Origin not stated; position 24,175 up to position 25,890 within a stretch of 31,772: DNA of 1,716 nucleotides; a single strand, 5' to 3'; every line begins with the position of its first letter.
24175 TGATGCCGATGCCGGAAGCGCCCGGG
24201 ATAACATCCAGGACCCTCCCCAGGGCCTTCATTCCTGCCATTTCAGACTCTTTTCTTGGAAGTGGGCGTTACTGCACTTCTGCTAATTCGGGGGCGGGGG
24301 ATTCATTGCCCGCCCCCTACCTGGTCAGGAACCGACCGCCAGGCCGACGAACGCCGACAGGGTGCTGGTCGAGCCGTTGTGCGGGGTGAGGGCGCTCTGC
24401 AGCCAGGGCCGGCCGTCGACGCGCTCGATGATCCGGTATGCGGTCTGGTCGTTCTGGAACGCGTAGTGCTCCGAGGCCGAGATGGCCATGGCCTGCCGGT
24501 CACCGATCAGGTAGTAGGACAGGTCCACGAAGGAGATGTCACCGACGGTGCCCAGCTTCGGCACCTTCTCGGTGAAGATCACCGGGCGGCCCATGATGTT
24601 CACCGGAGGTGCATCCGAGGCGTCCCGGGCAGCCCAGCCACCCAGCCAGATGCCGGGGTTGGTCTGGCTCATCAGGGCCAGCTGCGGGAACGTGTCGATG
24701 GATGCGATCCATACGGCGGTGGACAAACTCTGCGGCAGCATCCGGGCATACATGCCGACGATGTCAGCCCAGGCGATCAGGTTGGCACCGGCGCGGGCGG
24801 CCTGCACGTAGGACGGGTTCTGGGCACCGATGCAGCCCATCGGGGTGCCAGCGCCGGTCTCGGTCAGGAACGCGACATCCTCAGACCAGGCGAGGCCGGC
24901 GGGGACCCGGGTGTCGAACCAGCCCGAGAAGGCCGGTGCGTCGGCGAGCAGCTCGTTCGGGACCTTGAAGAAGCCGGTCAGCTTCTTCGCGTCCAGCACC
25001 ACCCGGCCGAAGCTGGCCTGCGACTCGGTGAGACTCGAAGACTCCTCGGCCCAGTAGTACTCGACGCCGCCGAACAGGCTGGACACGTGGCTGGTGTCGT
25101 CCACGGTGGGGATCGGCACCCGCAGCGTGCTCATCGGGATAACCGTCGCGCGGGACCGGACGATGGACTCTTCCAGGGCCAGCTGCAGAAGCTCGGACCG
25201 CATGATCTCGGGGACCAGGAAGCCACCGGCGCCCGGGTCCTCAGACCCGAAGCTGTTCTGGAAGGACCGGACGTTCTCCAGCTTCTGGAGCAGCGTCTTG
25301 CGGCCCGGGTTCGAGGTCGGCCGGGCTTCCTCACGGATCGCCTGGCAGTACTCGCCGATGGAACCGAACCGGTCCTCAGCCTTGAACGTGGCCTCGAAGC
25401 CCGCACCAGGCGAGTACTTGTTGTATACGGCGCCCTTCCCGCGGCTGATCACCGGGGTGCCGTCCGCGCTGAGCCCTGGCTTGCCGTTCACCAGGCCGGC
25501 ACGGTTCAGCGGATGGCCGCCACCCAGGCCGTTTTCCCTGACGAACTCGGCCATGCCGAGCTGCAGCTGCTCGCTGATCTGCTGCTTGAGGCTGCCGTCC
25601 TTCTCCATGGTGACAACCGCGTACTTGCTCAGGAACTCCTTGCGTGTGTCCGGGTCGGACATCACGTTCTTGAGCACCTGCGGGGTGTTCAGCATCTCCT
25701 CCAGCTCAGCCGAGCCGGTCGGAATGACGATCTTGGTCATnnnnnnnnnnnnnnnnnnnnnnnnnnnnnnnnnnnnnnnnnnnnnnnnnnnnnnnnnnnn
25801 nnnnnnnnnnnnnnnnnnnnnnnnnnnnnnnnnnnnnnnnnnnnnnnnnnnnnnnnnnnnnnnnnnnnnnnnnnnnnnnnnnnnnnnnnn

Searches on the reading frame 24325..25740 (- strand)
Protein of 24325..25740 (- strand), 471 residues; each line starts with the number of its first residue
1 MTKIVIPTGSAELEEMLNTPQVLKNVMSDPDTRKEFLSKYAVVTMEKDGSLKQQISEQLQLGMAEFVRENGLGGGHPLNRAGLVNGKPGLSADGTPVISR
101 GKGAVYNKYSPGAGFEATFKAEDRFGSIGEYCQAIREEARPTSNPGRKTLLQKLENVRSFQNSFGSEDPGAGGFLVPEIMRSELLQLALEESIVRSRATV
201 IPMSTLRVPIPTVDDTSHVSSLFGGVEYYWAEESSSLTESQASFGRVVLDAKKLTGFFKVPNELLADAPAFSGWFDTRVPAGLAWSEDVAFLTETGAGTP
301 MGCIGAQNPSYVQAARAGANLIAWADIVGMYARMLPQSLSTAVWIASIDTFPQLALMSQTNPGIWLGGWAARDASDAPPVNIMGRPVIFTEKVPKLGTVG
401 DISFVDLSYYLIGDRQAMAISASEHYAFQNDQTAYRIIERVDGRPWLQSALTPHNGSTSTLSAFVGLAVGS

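Call 9: search_protein_families(library=phrogs, proteins=[window:24325-25740:-], max_evalue=0.001)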
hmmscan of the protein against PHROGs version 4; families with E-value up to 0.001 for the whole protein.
window:24325-25740:- (471 aa): 3 families
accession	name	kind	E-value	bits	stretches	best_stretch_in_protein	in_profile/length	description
phrog_10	-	head and packaging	1.6e-45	157.3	1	147-450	334-629/752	major head protein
phrog_617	-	head and packaging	1.1e-13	51.9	1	109-430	295-591/626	major head protein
phrog_17162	-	unknown function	5.1e-05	24.4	1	401-450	27-76/85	-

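Call 13: find_related_loci(query=window:24325-25740:-, collection=viral_contigs, flank=6000)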
Query window:24325-25740:- (471 aa) in viral_contigs; peptide patterns used: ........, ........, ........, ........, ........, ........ (x = any residue, [..] = any of these).
4 stretches matched a pattern; 2 encode a relative of the query (tblastn E <= 1e-3); 2 distinct loci.
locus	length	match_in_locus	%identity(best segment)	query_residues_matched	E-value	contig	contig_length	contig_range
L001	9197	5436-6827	73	5-468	0e+0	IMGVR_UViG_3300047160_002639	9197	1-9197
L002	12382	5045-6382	44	4-468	2e-114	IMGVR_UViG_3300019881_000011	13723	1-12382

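Call 80: search_dna_similar(query=window:24325-25740:-, collection=phages, mode=protein, max_evalue=1e-10, max_rows=12)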
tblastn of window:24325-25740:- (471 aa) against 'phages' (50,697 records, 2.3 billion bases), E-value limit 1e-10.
Records with a match: 181; places in all: 181; records where one place covers at least 80% of the query: 1.
Best place of each record, by identity: <60% 181.
By first word of the organism name: Streptococcus 99; Burkholderia 14; phage 12; Ruminococcus 7; Campylobacter 7; Caulobacter 5; Coprococcus 4; Oscillospiraceae 3; Blautia 3; Lachnospiraceae 3; and 18 more.
By host as written in the record: - 13; Streptococcus suis 11; Burkholderia sp. 9; Ruminococcus sp. 6; Caulobacter segnis CBR1 4; Coprococcus sp. 4; Oscillospiraceae 3; Blautia sp. 3; and 113 more.
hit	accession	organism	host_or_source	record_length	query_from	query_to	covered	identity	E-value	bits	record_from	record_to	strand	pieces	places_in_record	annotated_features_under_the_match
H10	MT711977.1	Streptomyces phage Dagobah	Streptomyces coelicolor M600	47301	1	468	99%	43.0%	3e-106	352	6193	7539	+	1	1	major capsid protein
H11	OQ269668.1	Caulobacter phage TMCBR2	Caulobacter segnis CBR1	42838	96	467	79%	28.2%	2e-26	119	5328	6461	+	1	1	major capsid protein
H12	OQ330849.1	Caulobacter phage TMCBR3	Caulobacter segnis CBR1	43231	96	467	79%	28.2%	2e-26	119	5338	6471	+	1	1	major capsid protein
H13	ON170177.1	Ralstonia phage YO103_6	Ralstonia solanacearum T379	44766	125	467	73%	29.9%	2e-27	122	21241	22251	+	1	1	record has no annotation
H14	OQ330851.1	Caulobacter phage W2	Caulobacter segnis CBR1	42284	96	467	79%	27.4%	1e-25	116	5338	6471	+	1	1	major capsid protein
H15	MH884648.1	Caulobacter phage Kronos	Caulobacter sp. CBR1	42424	96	467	79%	27.4%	1e-25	116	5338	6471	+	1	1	major capsid protein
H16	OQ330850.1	Caulobacter phage TMCBR4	Caulobacter segnis CBR1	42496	96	467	79%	27.4%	1e-25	116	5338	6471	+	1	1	major capsid protein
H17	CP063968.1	Clostridium phage CWou-2020b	Clostridium botulinum BKT2873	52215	126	467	73%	28.0%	4e-27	121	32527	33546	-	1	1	phage major capsid protein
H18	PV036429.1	phage NatCom_19828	human feces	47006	143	458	67%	29.2%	3e-17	91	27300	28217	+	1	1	hypothetical protein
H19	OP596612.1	Bradyrhizobium phage ppBdUSDA122-1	Bradyrhizobium diazoefficiens USDA 122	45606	173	468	63%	30.8%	1e-23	110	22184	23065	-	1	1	major capsid protein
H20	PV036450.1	Ruminococcus phage NatCom_38182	Ruminococcus bicirculans (ex Liu et al. ...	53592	143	451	66%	29.3%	3e-17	91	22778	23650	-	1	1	hypothetical protein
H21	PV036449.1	phage NatCom_35866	human feces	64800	143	451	66%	29.2%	4e-16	87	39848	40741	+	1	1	major head protein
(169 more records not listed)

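Call 81: get_annotated_region(hit=H10, flank=6000)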
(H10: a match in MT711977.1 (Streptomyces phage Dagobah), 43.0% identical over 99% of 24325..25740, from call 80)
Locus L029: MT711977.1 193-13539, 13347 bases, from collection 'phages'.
description: Streptomyces phage Dagobah, complete genome.
organism: Streptomyces phage Dagobah (NCBI taxid 2740180)
taxonomy: Viruses
host: Streptomyces coelicolor M600; source: soil; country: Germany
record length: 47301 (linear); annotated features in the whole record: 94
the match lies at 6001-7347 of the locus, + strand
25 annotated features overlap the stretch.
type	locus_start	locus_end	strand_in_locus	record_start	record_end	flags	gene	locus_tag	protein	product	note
repeat_region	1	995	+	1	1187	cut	-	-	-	-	-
CDS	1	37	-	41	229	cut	-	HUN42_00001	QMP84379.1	hypothetical protein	-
CDS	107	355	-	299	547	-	-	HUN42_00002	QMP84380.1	hypothetical protein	-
CDS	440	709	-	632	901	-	-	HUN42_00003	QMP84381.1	hypothetical protein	-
CDS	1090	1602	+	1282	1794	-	-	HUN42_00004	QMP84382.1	putative transposase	-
CDS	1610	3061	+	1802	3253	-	-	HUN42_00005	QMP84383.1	terminase large subunit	-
CDS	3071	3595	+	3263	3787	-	-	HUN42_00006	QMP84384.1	hypothetical protein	-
CDS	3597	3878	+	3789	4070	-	-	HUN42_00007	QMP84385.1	putative cysteinyl-tRNA synthetase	-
CDS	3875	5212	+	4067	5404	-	-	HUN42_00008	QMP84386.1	portal protein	-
CDS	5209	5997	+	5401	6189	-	-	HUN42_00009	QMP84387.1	Clp protease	Clp protease ClpP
CDS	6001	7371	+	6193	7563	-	-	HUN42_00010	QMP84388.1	major capsid protein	-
CDS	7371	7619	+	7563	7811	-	-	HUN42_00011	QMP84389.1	hypothetical protein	-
CDS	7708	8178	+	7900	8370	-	-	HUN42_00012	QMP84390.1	hypothetical protein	-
CDS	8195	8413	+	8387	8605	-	-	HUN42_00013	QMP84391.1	hypothetical protein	-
CDS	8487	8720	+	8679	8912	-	-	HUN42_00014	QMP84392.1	hypothetical protein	-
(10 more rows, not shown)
